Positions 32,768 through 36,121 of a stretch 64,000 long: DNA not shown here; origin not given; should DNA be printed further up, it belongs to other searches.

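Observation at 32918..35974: Single polypeptide containing two complete GspE/PilB secretion ATPase units in tandem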

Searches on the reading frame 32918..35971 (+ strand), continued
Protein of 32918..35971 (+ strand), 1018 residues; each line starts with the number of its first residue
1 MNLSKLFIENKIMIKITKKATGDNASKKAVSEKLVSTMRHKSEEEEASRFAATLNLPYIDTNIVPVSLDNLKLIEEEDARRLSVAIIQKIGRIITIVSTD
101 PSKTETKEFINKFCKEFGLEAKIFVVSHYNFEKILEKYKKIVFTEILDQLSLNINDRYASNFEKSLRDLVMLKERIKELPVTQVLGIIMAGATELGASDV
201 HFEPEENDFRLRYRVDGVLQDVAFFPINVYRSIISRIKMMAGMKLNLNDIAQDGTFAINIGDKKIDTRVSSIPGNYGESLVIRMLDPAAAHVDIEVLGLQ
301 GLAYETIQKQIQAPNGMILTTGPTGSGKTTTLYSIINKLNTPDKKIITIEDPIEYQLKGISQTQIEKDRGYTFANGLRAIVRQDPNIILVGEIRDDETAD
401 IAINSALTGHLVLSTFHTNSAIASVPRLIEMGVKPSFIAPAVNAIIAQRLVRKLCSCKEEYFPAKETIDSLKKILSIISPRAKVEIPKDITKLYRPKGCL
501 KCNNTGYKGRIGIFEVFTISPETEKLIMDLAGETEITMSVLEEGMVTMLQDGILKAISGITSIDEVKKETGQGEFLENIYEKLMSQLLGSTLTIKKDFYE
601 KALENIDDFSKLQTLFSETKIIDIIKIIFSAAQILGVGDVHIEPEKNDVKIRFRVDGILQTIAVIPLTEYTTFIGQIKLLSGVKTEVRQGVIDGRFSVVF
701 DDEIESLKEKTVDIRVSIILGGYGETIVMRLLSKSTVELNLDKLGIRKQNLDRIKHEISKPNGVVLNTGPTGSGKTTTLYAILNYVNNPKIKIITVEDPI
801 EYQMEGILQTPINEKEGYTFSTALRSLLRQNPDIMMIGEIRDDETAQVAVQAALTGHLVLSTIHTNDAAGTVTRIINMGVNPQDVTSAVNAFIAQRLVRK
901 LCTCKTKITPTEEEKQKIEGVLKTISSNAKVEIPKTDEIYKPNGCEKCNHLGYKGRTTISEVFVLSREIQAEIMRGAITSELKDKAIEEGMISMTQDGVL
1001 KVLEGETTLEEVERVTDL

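Call 51: find_encoding_contigs(protein=P0388, flank=10000, max_places=1)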
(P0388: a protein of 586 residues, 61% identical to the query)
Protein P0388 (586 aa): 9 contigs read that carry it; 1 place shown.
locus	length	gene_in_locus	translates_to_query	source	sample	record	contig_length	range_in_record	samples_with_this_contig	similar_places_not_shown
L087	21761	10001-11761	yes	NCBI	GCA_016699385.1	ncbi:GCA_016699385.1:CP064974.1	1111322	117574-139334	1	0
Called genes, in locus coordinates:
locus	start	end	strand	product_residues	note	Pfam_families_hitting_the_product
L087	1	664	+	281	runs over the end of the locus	PF23023:Anti-Pycsar_Apyc1 (weak), PF00753:Lactamase_B, PF16661:Lactamase_B_6 (weak), PF12706:Lactamase_B_2 (weak)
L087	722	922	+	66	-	PF07411:DUF1508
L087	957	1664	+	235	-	PF13482:RNase_H_2, PF10108:DNA_pol_B_exo2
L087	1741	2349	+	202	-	PF00334:NDK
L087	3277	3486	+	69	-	-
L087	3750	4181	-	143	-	PF01741:MscL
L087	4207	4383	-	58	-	PF00830:Ribosomal_L28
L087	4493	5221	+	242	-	PF02163:Peptidase_M50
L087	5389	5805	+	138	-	PF00164:Ribosom_S12_S23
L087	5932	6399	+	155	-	PF00177:Ribosomal_S7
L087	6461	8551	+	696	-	PF00009:GTP_EFTU, PF03144:GTP_EFTU_D2, PF22042:EF-G_D2, PF14492:EFG_III, PF16658:RF3_C (weak), PF03764:EFG_IV, PF00679:EFG_C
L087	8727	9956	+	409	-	PF13406:SLT_2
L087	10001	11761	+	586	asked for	PF05157:MshEN, PF00437:T2SSE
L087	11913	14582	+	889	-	PF13424:TPR_12 (faint), PF13428:TPR_14 (faint), PF13431:TPR_17 (faint), PF14559:TPR_19 (faint), PF00515:TPR_1 (faint), PF07719:TPR_2 (faint), PF13181:TPR_8 (faint), PF23914:TPR_CcmH_CycH, +1 more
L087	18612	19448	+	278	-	-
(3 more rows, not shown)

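Call 53: search_protein_families(library=ncbifam, proteins=[L082:12986-14767:+], max_evalue=1e-20)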
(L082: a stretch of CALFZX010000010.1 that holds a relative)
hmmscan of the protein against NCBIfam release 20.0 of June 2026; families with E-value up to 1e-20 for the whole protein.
L082:12986-14767:+ (594 aa): 8 families
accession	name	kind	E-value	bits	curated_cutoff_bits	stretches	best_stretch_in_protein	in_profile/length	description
TIGR02538.1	type_IV_pilB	equivalog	2.7e-173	577.6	675.65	1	11-593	5-563/564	type IV-A pilus assembly ATPase PilB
TIGR02533.1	type_II_gspE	equivalog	1.1e-167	558.6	630.25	1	80-592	4-486/486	type II secretion system ATPase GspE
NF007755.0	PRK10436.1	equivalog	6.4e-139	463.6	617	1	84-592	13-459/465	type II secretion system protein GspE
NF053534.1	T4PilAsmATPsTfpB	equivalog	1.5e-135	452.9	850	1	52-592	68-582/584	type IV pilus assembly ATPase TfpB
NF041000.1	ATPase_ComGA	equivalog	1.6e-79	266.7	300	1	200-464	3-266/267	competence type IV pilus ATPase ComGA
TIGR01420.1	pilT_fam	subfamily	7.2e-54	183.3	319.1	1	199-499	4-307/343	PilT/PilU family type 4a pilus ATPase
TIGR02525.1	plasmid_TraJ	equivalog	1.1e-28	100.3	368.3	1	305-464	131-299/372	plasmid transfer ATPase TraJ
TIGR02524.1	dot_icm_DotB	equivalog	2.3e-23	83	463.3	1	320-498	127-322/358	Dot/Icm type IV secretion system ATPase DotB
